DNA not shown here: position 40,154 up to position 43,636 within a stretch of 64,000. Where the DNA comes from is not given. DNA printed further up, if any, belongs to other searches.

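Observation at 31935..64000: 32-kb co-directional glycosylation supercluster with five GT-C-type membrane glycosyltransferase domains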

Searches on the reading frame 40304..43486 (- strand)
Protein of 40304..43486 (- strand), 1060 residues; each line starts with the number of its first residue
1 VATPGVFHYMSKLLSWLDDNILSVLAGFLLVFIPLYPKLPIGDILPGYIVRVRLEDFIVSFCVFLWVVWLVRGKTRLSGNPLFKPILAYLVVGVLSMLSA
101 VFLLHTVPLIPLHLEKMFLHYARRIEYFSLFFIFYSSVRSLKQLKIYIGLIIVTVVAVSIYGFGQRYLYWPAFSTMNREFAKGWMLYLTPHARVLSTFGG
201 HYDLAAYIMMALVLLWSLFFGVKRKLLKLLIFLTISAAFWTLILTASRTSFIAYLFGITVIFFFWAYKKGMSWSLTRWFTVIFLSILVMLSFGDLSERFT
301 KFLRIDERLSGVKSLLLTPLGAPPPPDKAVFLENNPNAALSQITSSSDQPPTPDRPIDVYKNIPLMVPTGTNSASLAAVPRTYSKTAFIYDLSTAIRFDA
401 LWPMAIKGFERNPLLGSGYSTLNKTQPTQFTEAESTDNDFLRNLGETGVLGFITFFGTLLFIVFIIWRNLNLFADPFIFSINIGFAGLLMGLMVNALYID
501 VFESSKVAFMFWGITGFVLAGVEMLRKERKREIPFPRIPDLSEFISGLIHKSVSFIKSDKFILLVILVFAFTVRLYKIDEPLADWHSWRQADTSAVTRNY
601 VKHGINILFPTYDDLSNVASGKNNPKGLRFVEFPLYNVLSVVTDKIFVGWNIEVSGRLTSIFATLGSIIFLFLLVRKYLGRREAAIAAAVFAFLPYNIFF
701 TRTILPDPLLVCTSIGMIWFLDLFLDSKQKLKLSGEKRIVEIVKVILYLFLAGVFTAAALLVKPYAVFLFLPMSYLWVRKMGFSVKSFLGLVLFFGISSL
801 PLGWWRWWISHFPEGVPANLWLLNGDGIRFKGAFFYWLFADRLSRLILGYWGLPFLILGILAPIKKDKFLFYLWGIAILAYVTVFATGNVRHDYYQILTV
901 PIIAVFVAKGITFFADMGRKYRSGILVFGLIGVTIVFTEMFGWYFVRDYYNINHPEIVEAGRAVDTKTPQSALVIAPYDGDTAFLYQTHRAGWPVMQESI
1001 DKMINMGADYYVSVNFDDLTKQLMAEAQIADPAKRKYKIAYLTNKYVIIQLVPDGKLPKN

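Call 4: search_protein_families(library=pfam, proteins=[window:40304-43486:-], max_evalue=0.01)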
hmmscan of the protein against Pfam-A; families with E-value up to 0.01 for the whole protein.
window:40304-43486:- (1060 aa): 2 families
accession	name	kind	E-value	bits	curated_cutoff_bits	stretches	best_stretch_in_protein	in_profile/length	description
PF04932.20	Wzy_C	-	3.2e-15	56.6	31.7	1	235-456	3-149/149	O-Antigen ligase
PF13231.12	PMT_2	-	3e-06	28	26.1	1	653-804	21-159/160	Dolichyl-phosphate-mannose-protein mannosyltransferase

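Call 10: find_encoding_contigs(protein=window:40304-43486:-, flank=10000, max_places=6)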
Protein window:40304-43486:- (1060 aa): no gene with exactly this product is on record in the collection.

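Call 14: find_homologous_proteins(query=window:40304-43459:-, max_evalue=0.00001)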
Query window:40304-43459:- (1051 aa): 1183 proteins with E <= 0.00001 among 8000 candidates; the best 120 are listed.
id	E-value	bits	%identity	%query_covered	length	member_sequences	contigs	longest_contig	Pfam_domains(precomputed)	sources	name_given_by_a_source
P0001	0.0e+0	2357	100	100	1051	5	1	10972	PF13231.13,PF04932.21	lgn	-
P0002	0.0e+0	1702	70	100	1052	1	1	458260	PF04932.21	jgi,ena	-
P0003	0.0e+0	1675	69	100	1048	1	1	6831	PF04932.21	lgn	-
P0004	0.0e+0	1669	70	100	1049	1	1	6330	PF04932.21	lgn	-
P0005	0.0e+0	1666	69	100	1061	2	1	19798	PF04932.21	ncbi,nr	ncbi:O-antigen ligase family protein [Candidatus Gottesmanbacteria bacterium]|nr:O-antigen ligase fa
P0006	0.0e+0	1652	69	100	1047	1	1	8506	PF04932.21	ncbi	-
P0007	0.0e+0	1646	68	100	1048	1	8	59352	PF13231.13,PF04932.21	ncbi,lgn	-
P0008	0.0e+0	1643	68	100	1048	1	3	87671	PF04932.21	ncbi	-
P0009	0.0e+0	1635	68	100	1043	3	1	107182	PF04932.21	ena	-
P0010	0.0e+0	1634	68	100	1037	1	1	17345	PF04932.21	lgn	-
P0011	0.0e+0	1623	66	100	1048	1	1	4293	PF13231.13,PF04932.21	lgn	-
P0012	0.0e+0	1616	68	100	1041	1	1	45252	PF13231.13,PF04932.21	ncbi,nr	ncbi:O-antigen ligase family protein [Candidatus Gottesmanbacteria bacterium]|nr:O-antigen ligase fa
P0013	0.0e+0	1616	67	100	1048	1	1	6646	PF04932.21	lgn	-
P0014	0.0e+0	1611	66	100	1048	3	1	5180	PF04932.21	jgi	-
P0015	0.0e+0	1606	66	100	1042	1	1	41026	PF04932.21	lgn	-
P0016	0.0e+0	1603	66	100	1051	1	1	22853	PF04932.21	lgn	-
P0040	0.0e+0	1502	64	100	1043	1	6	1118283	PF04932.21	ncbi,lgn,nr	ncbi:O-antigen ligase family protein [Candidatus Gottesmanbacteria bacterium]|nr:O-antigen ligase fa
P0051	0.0e+0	1452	63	100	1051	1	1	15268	PF04932.21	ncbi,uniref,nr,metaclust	ncbi:hypothetical protein A2Y99_02330 [Candidatus Gottesmanbacteria bacterium RBG_13_37_7]|uniref:O-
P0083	0.0e+0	1245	56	100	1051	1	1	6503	PF13231.13,PF04932.21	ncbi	-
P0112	0.0e+0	1183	53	99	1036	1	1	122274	PF13231.13,PF04932.21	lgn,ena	-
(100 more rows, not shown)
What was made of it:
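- Checked: The fusion most likely starts at the ATG at 43459 (1051 aa), which is identical to database protein P0001 (call 14).
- Tried and rejected: The fusion was then recovered as a 1051-aa protein starting at the ATG (call 14).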

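Call 15: find_encoding_contigs(protein=P0040, flank=10000, max_places=2)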
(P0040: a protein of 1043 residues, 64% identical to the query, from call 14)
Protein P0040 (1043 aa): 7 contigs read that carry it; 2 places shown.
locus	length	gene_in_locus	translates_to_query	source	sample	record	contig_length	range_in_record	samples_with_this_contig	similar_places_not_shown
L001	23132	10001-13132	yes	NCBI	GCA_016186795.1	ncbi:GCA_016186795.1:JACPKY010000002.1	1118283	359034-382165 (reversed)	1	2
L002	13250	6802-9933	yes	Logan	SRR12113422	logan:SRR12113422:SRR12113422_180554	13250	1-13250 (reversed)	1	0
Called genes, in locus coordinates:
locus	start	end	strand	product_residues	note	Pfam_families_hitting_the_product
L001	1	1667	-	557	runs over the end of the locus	PF20604:DUF6798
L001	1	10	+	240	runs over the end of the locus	PF00535:Glycos_transf_2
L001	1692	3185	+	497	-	PF09852:DUF2079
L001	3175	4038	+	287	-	PF00535:Glycos_transf_2, PF10111:Glyco_tranf_2_2, PF13641:Glyco_tranf_2_3 (weak)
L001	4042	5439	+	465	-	PF13231:PMT_2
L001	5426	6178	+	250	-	PF08241:Methyltransf_11, PF13649:Methyltransf_25 (weak)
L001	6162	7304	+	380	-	PF13439:Glyco_transf_4, PF20706:GT4-conflict, PF00534:Glycos_transf_1, PF13692:Glyco_trans_1_4, PF13524:Glyco_trans_1_2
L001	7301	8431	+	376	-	PF20706:GT4-conflict, PF00534:Glycos_transf_1, PF13692:Glyco_trans_1_4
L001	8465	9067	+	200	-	PF00132:Hexapep (weak)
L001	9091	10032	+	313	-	PF00535:Glycos_transf_2, PF13641:Glyco_tranf_2_3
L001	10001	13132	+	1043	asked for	PF04932:Wzy_C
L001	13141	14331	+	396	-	PF13439:Glyco_transf_4, PF00534:Glycos_transf_1, PF13692:Glyco_trans_1_4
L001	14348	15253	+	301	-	PF00535:Glycos_transf_2, PF10111:Glyco_tranf_2_2 (weak), PF13641:Glyco_tranf_2_3, PF13632:Glyco_trans_2_3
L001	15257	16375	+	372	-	PF13439:Glyco_transf_4, PF00534:Glycos_transf_1, PF13692:Glyco_trans_1_4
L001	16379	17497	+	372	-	PF00534:Glycos_transf_1, PF13692:Glyco_trans_1_4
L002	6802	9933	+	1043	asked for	PF04932:Wzy_C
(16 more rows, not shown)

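Call 16: find_encoding_contigs(protein=P0002, flank=10000, max_places=2)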
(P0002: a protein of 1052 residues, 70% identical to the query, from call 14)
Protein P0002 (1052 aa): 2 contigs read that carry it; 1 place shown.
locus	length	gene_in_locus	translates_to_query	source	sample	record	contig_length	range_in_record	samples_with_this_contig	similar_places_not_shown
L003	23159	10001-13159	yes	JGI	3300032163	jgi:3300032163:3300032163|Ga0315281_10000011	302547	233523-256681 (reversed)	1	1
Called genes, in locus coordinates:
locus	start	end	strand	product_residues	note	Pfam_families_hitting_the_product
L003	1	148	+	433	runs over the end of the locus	PF01943:Polysacc_synt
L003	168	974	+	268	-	PF00535:Glycos_transf_2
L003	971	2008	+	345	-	PF00534:Glycos_transf_1, PF13692:Glyco_trans_1_4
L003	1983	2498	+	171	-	-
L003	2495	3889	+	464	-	-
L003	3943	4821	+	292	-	PF00535:Glycos_transf_2, PF10111:Glyco_tranf_2_2, PF13641:Glyco_tranf_2_3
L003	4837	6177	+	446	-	PF13231:PMT_2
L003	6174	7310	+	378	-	PF13439:Glyco_transf_4, PF20706:GT4-conflict (weak), PF00534:Glycos_transf_1, PF13692:Glyco_trans_1_4, PF13524:Glyco_trans_1_2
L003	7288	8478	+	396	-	PF13439:Glyco_transf_4, PF20706:GT4-conflict, PF00534:Glycos_transf_1, PF13692:Glyco_trans_1_4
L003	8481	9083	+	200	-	PF00132:Hexapep, PF14602:Hexapep_2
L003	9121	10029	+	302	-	PF00535:Glycos_transf_2, PF10111:Glyco_tranf_2_2 (faint), PF13641:Glyco_tranf_2_3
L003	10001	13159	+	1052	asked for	PF04932:Wzy_C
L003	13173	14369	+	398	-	PF13439:Glyco_transf_4, PF00534:Glycos_transf_1, PF13692:Glyco_trans_1_4, PF13524:Glyco_trans_1_2 (weak)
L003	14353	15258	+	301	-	PF00535:Glycos_transf_2, PF10111:Glyco_tranf_2_2, PF13641:Glyco_tranf_2_3, PF13632:Glyco_trans_2_3 (weak)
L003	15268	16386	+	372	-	PF13439:Glyco_transf_4 (weak), PF00534:Glycos_transf_1, PF13692:Glyco_trans_1_4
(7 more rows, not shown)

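Call 17: search_solved_structures(query=window:40304-43459:-, max_evalue=0.01)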
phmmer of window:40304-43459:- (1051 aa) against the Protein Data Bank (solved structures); distinct sequences matched with E-value up to 0.01: 0.

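Call 21: search_protein_families(library=ncbifam, proteins=[window:40304-43459:-], max_evalue=0.01)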
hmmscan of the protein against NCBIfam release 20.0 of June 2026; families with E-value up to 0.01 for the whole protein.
window:40304-43459:- (1051 aa): 0 families

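Call 33: find_related_loci(query=A1, collection=genome_contigs, flank=10000)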
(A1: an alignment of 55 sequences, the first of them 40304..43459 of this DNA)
Query A1 (1051 aa) in genome_contigs; peptide patterns used: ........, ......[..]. (x = any residue, [..] = any of these).
599 stretches matched a pattern (row limit reached: there are more); 578 encode a relative of the query (tblastn E <= 1e-3); the best 80 are kept; 80 distinct loci.
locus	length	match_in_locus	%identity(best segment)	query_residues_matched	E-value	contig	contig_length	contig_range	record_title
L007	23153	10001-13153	96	1-1051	0e+0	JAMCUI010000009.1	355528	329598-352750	MAG: Patescibacteria group bacterium isolate FK_Sedi_A_Bin.134 NODE_13_length_355528_cov_13.8818, whole genome shotgun s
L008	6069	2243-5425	69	1-1050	0e+0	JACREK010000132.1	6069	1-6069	MAG: Candidatus Gottesmanbacteria bacterium isolate NC_groundwater_1697_Pr3_B-0.1um_39_16 SR-2_scaffold_141_2546941, who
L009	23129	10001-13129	64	1-1050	0e+0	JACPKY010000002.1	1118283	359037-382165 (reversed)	MAG: Candidatus Gottesmanbacteria bacterium isolate NC_groundwater_507_Ag_S-0.1um_40_14 S35_SO-1_scaffold_146377, whole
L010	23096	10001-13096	64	1-1050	0e+0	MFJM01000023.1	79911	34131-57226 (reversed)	MAG: Candidatus Gottesmanbacteria bacterium RIFCSPHIGHO2_02_FULL_39_14 rifcsphigho2_02_scaffold_251, whole genome shotgu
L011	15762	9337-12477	63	1-1050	0e+0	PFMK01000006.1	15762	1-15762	MAG: Candidatus Gottesmanbacteria bacterium CG_4_10_14_0_8_um_filter_37_24 CG_4_10_14_0.8_um_filter_scaffold_2038_c, who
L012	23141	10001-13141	62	1-1046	0e+0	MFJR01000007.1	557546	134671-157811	MAG: Candidatus Gottesmanbacteria bacterium RIFCSPLOWO2_01_FULL_39_12b rifcsplowo2_01_scaffold_21, whole genome shotgun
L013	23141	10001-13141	61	1-1051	0e+0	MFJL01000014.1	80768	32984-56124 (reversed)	MAG: Candidatus Gottesmanbacteria bacterium RIFCSPHIGHO2_02_FULL_39_11 rifcsphigho2_02_scaffold_230, whole genome shotgu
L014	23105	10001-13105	60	1-1050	0e+0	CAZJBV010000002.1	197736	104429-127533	MAG TPA_asm: uncultured Gammaproteobacteria bacterium isolate binchicken_co144_1014 genome assembly, contig: NODE_142_le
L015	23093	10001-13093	61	1-1050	0e+0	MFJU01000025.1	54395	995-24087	MAG: Candidatus Gottesmanbacteria bacterium RIFCSPLOWO2_01_FULL_42_22 rifcsplowo2_01_scaffold_3435, whole genome shotgun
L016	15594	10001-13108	60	1-1050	0e+0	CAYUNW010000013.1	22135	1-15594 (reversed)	MAG TPA_asm: uncultured Gammaproteobacteria bacterium isolate binchicken_co274_42 genome assembly, contig: NODE_6056_len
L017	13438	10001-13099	66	1-1050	0e+0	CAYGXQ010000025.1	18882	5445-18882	MAG TPA_asm: uncultured Gammaproteobacteria bacterium isolate ERP119294_co1_458 genome assembly, contig: NODE_3621_lengt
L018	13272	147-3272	54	1-1051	0e+0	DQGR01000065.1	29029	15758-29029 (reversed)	MAG TPA_asm: Patescibacteria group bacterium isolate UBA10118 contig_1889, whole genome shotgun sequence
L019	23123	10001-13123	54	1-1051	0e+0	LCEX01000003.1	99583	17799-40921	MAG: Candidatus Gottesmanbacteria bacterium GW2011_GWC1_43_10 UV55_C0003, whole genome shotgun sequence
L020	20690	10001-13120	53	3-1051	0e+0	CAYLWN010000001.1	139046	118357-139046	MAG TPA_asm: uncultured Gammaproteobacteria bacterium isolate SRP050083_co1_444 genome assembly, contig: NODE_11_length_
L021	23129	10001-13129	51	1-1049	0e+0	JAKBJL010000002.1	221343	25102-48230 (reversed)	MAG: bacterium isolate DBS2-5.bin62 NODE_11_length_221343_cov_7.730720, whole genome shotgun sequence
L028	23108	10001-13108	47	1-1051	0e+0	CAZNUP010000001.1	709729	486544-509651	MAG TPA_asm: uncultured Gammaproteobacteria bacterium isolate SRP292972_co3_34 genome assembly, contig: NODE_7_length_70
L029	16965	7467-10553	55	1-1051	0e+0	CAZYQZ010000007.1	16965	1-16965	MAG TPA_asm: uncultured Gammaproteobacteria bacterium isolate SRP292972_co1_80 genome assembly, contig: NODE_1496_length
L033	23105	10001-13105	51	1-1051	0e+0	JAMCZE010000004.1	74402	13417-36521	MAG: Patescibacteria group bacterium isolate FK_Sedi_B_Bin.317 NODE_746_length_74402_cov_19.6391, whole genome shotgun s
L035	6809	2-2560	48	183-1051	0e+0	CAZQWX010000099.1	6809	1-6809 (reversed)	MAG TPA_asm: uncultured Gammaproteobacteria bacterium isolate SRP271791_co1_54 genome assembly, contig: k141_331108, who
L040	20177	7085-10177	55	1-1051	0e+0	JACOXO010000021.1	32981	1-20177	MAG: Candidatus Gottesmanbacteria bacterium isolate NC_groundwater_155_Ag_S-0.1um_35_9 S4_GD2017_2_S1_scaffold_789, whol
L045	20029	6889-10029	53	2-1051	0e+0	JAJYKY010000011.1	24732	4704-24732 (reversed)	MAG: bacterium isolate DBS2-1.bin56 NODE_3504_length_24732_cov_6.585125, whole genome shotgun sequence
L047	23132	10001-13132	52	1-1051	0e+0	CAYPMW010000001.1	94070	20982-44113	MAG TPA_asm: uncultured Gammaproteobacteria bacterium isolate binchicken_co227_1238 genome assembly, contig: NODE_456_le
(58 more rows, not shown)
